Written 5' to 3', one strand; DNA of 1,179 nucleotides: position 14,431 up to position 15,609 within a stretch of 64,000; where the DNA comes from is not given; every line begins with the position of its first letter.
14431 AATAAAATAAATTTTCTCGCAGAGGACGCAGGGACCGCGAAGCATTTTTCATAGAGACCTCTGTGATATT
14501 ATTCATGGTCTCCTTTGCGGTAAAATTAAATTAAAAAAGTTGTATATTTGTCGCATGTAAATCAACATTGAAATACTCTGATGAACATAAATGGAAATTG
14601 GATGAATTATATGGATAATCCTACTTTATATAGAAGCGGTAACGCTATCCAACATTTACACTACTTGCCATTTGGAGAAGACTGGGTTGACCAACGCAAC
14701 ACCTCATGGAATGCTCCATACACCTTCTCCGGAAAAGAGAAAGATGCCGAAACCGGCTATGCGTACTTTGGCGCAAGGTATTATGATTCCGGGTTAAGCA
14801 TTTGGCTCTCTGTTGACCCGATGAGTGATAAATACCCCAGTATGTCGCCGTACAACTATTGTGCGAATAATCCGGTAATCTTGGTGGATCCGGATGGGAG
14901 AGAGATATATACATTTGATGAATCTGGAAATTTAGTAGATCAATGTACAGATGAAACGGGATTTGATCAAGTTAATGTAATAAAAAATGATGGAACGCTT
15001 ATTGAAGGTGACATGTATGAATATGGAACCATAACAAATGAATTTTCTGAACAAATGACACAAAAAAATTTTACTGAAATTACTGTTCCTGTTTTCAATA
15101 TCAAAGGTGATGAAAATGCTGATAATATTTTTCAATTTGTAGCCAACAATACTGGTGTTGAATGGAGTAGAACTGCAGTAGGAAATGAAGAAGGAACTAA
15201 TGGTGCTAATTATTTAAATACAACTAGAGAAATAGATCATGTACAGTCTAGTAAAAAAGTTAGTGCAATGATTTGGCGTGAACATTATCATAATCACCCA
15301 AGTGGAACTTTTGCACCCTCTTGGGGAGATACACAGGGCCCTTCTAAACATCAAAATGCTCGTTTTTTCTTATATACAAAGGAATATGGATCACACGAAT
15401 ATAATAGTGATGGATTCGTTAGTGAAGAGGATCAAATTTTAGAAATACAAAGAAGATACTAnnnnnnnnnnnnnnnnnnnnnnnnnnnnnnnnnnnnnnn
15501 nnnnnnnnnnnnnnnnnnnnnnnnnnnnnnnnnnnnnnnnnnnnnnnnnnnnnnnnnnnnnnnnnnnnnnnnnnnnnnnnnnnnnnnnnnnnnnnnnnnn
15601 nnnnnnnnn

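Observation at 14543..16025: Orphan RHS toxin tip with an exact JAMM metalloprotease motif, its own promoter box and a coupled immunity gene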

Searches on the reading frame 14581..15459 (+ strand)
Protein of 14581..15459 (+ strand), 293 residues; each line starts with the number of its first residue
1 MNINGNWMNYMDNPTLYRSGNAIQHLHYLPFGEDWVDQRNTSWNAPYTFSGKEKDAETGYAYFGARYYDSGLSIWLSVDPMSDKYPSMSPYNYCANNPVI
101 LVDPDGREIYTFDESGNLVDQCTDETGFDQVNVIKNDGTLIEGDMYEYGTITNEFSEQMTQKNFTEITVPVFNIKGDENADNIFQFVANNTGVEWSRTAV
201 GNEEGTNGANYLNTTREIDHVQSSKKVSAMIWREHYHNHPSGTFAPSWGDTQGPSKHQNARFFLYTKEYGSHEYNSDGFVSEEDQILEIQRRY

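Call 3: search_protein_families(library=pfam, proteins=[window:14581-15459:+], max_evalue=1)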
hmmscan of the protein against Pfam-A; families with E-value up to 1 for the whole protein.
window:14581-15459:+ (293 aa): 2 families
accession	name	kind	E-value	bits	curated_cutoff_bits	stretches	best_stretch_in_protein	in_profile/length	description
PF15659.11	Toxin-JAB1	-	1.8e-15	57.6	21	1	173-247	2-80/87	JAB-like toxin 1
PF04002.20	RadC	-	0.25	11.7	22.1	1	236-252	70-86/121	RadC-like JAB domain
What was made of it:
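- On Tox-JAB-1 (Pfam PF15659): 57.6 bits against 21; aa 173-247 cover model positions 2-80 of 87 (call 3).
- A weak RadC match covers the HxH region (E 0.25; call 3).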

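Call 4: search_protein_families(library=ncbifam, proteins=[window:14581-15459:+], max_evalue=1)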
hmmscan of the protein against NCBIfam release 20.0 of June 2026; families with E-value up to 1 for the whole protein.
window:14581-15459:+ (293 aa): 3 families
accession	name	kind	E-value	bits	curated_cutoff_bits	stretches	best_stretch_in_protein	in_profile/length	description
TIGR03696.1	Rhs_assc_core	domain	2.1e-20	73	32.5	1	28-106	1-75/76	RHS repeat-associated core domain-containing protein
NF000642.1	PRK00024.1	equivalog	0.057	13.1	180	1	216-252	143-176/212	RadC family protein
NF010189.0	PRK13668.1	equivalog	0.065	12.8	221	1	138-197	127-183/267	hypothetical protein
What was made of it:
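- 14662..14898 (+): Rhs repeat-associated core (aa 28-106), ending in ............ TIGR03696, E 2.1e-20, 73 bits (call 4).
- On Rhs repeat-associated core (TIGR03696): 73 bits against a cut-off of 32.5; aa 28-106 cover model positions 1-75 of 76 (call 4).
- Checked: Core residues ...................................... match TIGR03696 at aa 28-106 (73 bits, cut-off 32.5; call 4).
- TIGR03696 at 73 bits and PF15659 at 57.6 bits (calls 3, 4). The protein has no signal peptide, PAAR, VgrG-binding or T9SS sorting domain (calls 3, 4).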

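Call 7: find_homologous_proteins(query=window:14581-15459:+)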
Query window:14581-15459:+ (293 aa): 3482 proteins with E <= 0.001 among 3621 candidates; the best 120 are listed.
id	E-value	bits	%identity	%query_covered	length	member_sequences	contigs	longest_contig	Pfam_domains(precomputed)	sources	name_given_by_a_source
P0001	1.0e-196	670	100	98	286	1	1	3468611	PF15659.13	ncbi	-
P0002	1.8e-153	528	85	91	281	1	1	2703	PF15659.13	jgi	jgi:RHS repeat-associated protein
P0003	1.4e-123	430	73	87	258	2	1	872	PF15659.13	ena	-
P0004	4.5e-75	271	53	84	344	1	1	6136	PF15659.13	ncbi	-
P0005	6.2e-71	257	50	92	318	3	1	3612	PF15659.13,PF25023.2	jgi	jgi:RHS repeat-associated protein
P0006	1.2e-69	253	52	81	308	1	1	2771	PF15659.13,PF25023.2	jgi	jgi:RHS repeat-associated protein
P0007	3.1e-68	249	54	79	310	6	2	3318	PF15659.13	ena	-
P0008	2.0e-65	239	64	62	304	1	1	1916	-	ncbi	-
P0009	4.0e-65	238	52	81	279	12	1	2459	PF15659.13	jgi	jgi:RHS repeat-associated protein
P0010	3.5e-64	235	53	77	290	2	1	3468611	-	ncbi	-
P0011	1.0e-62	230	45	94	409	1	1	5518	PF15659.13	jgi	jgi:RHS repeat-associated protein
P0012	2.3e-62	229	91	37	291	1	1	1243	-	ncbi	-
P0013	1.1e-61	227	50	75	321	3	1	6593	PF15659.13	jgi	jgi:RHS repeat-associated protein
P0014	2.5e-61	226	70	51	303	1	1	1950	-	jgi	jgi:RHS repeat-associated protein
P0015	1.1e-60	224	46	88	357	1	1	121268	PF15659.13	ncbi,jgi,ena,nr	ncbi:MAG: type secretion protein Rhs [Bacteroidetes bacterium]|nr:type secretion protein Rhs [Bacter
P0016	1.2e-60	224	90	37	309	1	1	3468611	PF15639.13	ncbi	-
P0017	2.5e-60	223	50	70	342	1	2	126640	PF15659.13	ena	-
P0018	3.5e-60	222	48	79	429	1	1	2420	PF15659.13,PF25023.2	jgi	jgi:RHS repeat-associated protein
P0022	2.4e-58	216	88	35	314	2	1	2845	-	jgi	jgi:RHS repeat-associated protein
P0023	2.6e-58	216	61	60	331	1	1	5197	PF15659.13,PF25023.2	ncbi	-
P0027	1.4e-57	214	83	39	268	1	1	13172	-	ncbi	-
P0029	3.9e-57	212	44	85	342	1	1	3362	PF15659.13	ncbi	-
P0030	5.0e-57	212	87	37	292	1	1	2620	PF03734.20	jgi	jgi:RHS repeat-associated protein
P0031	6.8e-57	211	44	80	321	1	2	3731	PF15659.13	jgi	jgi:RHS repeat-associated protein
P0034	1.8e-56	210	45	88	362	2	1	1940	PF15659.13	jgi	-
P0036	3.2e-56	209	50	67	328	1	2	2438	PF15659.13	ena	-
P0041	2.4e-55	206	50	67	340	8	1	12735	PF15659.13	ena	-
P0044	7.8e-55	205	50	67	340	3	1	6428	PF15659.13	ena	-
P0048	3.5e-54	202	54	63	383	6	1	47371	PF15659.13,PF25023.2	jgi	jgi:RHS repeat-associated protein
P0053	9.5e-54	201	39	95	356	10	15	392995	PF15659.13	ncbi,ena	-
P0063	7.2e-53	198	41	91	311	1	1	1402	PF15659.13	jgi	-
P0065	8.5e-53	198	40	89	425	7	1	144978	PF15659.13,PF25023.2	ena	-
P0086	1.8e-51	193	86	33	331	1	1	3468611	-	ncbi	-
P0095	6.5e-51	192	53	64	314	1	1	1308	PF15659.13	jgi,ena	-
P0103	2.0e-50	190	44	78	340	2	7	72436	PF15659.13,PF25023.2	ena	-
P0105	3.4e-50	189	42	88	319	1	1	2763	PF15659.13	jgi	jgi:RHS repeat-associated protein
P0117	3.1e-49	186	39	88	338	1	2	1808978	PF15659.13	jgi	jgi:RHS repeat-associated protein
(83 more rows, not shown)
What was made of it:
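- Thousands of 200-470-aa 'RHS repeat-associated' proteins exist in Bacteroidales metagenomes (call 7).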

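Call 9: find_encoding_contigs(protein=P0001, flank=10000, max_places=3)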
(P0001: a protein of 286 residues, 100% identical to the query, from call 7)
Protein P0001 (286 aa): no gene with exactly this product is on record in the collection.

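Call 12: find_encoding_contigs(protein=P0016, flank=10000, max_places=3)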
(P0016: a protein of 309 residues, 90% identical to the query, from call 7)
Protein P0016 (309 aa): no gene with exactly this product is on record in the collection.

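Call 13: find_encoding_contigs(protein=P0086, flank=10000, max_places=3)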
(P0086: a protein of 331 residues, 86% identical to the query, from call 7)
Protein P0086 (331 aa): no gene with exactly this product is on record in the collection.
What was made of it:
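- Tried and rejected: Reaching the source genome. find_encoding_contigs returned nothing for P0001, P0016 and P0086 (calls 9, 12, 13).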

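Call 18: find_encoding_contigs(protein=P0027, flank=8000, max_places=2)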
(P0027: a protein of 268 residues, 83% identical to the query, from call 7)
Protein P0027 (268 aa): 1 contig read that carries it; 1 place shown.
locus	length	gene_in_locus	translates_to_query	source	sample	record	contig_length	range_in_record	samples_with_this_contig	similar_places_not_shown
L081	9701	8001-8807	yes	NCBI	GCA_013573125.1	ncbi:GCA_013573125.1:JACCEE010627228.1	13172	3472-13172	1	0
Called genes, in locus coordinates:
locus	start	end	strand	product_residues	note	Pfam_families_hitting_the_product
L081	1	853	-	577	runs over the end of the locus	-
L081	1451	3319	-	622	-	PF00270:DEAD, PF04851:ResIII (faint), PF00271:Helicase_C, PF13730:HTH_36 (faint), PF16124:RecQ_Zn_bind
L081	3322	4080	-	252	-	PF03099:BPL_LplA_LipB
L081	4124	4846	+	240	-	PF13852:DUF4197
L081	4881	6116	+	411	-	PF00365:PFK, PF01513:NAD_kinase (weak)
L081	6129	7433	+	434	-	PF00275:EPSP_synthase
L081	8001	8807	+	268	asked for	-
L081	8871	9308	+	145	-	-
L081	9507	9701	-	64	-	?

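Call 19: find_encoding_contigs(protein=P0002, flank=5000, max_places=2)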
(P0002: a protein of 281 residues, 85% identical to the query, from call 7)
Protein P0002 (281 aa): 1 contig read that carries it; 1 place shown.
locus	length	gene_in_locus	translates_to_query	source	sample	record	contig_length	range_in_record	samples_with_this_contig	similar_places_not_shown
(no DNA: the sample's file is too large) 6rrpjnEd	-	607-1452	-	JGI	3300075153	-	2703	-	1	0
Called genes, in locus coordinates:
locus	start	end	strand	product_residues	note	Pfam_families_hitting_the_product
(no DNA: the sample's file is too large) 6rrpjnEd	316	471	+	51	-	-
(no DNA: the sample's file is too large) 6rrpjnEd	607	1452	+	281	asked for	PF15659:Toxin-JAB1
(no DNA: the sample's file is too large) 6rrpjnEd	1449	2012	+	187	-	-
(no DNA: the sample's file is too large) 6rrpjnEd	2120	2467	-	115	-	PF12844:HTH_19, PF13560:HTH_31 (weak), PF01381:HTH_3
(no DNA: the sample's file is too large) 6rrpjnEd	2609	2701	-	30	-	?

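Call 20: find_encoding_contigs(protein=P0022, flank=5000, max_places=2)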
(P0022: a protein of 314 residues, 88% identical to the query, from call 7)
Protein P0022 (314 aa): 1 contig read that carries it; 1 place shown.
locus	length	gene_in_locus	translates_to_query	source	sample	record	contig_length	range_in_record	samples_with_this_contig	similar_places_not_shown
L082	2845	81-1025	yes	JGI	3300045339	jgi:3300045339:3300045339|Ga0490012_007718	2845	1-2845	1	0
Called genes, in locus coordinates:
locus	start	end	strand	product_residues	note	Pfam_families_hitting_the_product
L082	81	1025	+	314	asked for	-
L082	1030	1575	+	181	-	-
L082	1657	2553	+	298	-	PF25023:TEN_YD-shell (weak)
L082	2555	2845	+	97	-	?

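Call 36: predict_structure(alignment_id=A5)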
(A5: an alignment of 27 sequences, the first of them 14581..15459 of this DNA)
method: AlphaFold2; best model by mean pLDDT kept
length: 293 residues; sequences in the alignment: 27
mean_pLDDT: 73.9   pTM: 0.64
mean pLDDT of the five models: 73.9, 73.1, 72.5, 71.7, 71.7
residues with pLDDT >= 90: 155; 70-90: 22; 50-70: 14; < 50: 102
segments of 3 or more residues with pLDDT < 50: 1-61, 63-85, 88-105
pLDDT, mean of each block of 10 residues (from residue 1): 37 39 37 44 44 44 43 42 47 40 61 96 79 97 94 93 95 95 98 97 70 96 94 95 91 92 95 96 90 80
secondary structure, 60 per line:
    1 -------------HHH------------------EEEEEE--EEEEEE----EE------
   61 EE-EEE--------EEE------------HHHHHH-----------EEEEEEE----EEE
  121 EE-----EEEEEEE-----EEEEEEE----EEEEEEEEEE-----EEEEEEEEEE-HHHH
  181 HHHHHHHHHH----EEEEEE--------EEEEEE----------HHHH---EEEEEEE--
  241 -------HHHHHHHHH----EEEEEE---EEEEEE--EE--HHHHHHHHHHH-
elements in order: E35-40 E43-48 E64-66 E75-77 H90-95 E107-113 E118-122 E128-134 E140-146 E151-160 E166-175 H177-190 E195-200 E209-214 H225-228 E232-238 H248-256 E261-266 E270-275 H282-292
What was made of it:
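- The core part is predicted disordered without the shell (pLDDT below 50; call 36).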

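Call 39: fold_search(model_id=the predicted structure, library=pdb)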
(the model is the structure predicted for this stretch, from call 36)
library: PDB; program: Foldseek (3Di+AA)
matches with E <= 10: 599; with E <= 0.001: 0
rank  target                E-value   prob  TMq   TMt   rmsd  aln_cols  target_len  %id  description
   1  6uw0_A                2.3e-01  0.41  0.16  0.16   5.2        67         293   15  Engineered variant of I-OnuI meganuclease with improved thermostability and fully altered specificity targeting choler (released 2019-12-18)
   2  3brb_B                2.7e-01  0.28  0.14  0.15   6.6        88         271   14  Crystal structure of catalytic domain of the proto-oncogene tyrosine-protein kinase MER in complex with ADP (released 2008-01-22)
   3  7wg3_J                2.9e-01  0.05  0.07  0.08  14.1        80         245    9  Structural basis of interleukin-17B receptor in complex with a neutralizing antibody D9 for guiding humanization and a (released 2022-11-09)
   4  7uwk_C                2.9e-01  0.05  0.08  0.09  16.1       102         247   11  Structure of the higher-order IL-25-IL-17RB complex (released 2022-07-27)
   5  7uwk_I                3.2e-01  0.08  0.09  0.11  15.9        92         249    9  Structure of the higher-order IL-25-IL-17RB complex (released 2022-07-27)
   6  8y6o_C                3.4e-01  0.23  0.18  0.03   7.9       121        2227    8  Cryo-EM Structure of the human minor pre-B complex (pre-precatalytic spliceosome) U11 and tri-snRNP part (released 2024-03-20)
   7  9xya_A                4.1e-01  0.30  0.15  0.15   5.5        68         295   16  One of a series of engineered variants of I-OnuI meganuclease targeting altered DNA target sequence (released 2025-09-10)
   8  7uwn_F                4.1e-01  0.13  0.09  0.11  13.6        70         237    6  Structure of the IL-17A-IL-17RA-IL-17RC ternary complex (released 2022-07-27)
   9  7uwk_D                4.1e-01  0.05  0.08  0.09  15.0        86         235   12  Structure of the higher-order IL-25-IL-17RB complex (released 2022-07-27)
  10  4yhx_A                4.3e-01  0.28  0.15  0.15   4.7        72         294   15  Crystal Structure of LAGLIDADG Meganuclease I-GpeMI Bound to Uncleaved DNA (released 2016-03-09)
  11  7uwk_L                4.3e-01  0.08  0.08  0.10  15.0        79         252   13  Structure of the higher-order IL-25-IL-17RB complex (released 2022-07-27)
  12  6uvw_D                4.6e-01  0.28  0.15  0.15   5.5        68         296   15  Engineered variant of I-OnuI meganuclease with improved thermostability (released 2019-12-18)
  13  6uwg_A                4.6e-01  0.21  0.14  0.14   5.6        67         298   15  Engineered variant of I-OnuI meganuclease with improved thermostability and E178D mutation at catalytic site (released 2019-12-18)
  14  7uwm_F                4.6e-01  0.10  0.08  0.09  13.8        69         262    6  Structure of the IL-17A-IL-17RA binary complex (released 2022-07-27)
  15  4nzr_M                4.6e-01  0.04  0.07  0.06  16.4       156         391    9  Crystal structure of the antibody-binding region of Protein M (Protein M TD) in complex with anti-HIV antibody PGT135  (released 2014-02-19)
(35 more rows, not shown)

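Call 54: find_encoding_contigs(protein=P0030, flank=3000, max_places=2)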
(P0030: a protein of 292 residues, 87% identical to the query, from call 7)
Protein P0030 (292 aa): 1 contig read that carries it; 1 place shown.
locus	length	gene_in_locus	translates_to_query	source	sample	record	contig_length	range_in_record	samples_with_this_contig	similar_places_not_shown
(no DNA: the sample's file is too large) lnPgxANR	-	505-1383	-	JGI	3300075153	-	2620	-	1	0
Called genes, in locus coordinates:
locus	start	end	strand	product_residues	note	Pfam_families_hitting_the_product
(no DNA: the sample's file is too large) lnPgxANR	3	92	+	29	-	?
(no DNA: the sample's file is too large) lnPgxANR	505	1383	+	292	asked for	PF03734:YkuD (weak)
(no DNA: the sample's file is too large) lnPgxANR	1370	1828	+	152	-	-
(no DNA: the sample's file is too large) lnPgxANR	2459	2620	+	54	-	?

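Call 55: find_encoding_contigs(protein=P0008, flank=3000, max_places=2)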
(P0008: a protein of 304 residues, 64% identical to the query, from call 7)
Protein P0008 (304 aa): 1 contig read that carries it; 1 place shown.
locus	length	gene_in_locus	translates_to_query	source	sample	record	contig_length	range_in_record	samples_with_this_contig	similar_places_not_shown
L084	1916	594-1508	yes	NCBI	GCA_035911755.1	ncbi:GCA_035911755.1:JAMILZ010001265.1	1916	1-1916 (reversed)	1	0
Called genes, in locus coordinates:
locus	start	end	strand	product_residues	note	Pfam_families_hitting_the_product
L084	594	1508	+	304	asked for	-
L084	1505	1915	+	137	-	?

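Call 56: find_encoding_contigs(protein=P0014, flank=3000, max_places=2)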
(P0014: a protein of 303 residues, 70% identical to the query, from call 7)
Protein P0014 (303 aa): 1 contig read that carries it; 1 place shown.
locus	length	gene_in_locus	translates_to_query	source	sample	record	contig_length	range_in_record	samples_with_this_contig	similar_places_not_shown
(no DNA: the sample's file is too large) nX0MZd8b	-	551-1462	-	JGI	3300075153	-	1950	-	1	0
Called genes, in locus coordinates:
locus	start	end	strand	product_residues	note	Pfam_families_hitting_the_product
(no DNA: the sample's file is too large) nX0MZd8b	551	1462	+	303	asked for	-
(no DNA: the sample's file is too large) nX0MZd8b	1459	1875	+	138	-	-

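Call 84: find_encoding_contigs(protein=P0003, flank=2000, max_places=2)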
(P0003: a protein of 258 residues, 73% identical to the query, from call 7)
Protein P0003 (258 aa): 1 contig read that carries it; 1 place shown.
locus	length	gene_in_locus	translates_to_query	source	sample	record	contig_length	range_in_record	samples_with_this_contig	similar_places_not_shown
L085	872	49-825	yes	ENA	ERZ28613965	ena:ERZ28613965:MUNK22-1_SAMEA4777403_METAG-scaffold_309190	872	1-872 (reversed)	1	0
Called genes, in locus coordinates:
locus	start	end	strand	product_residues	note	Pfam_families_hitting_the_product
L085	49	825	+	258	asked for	PF15659:Toxin-JAB1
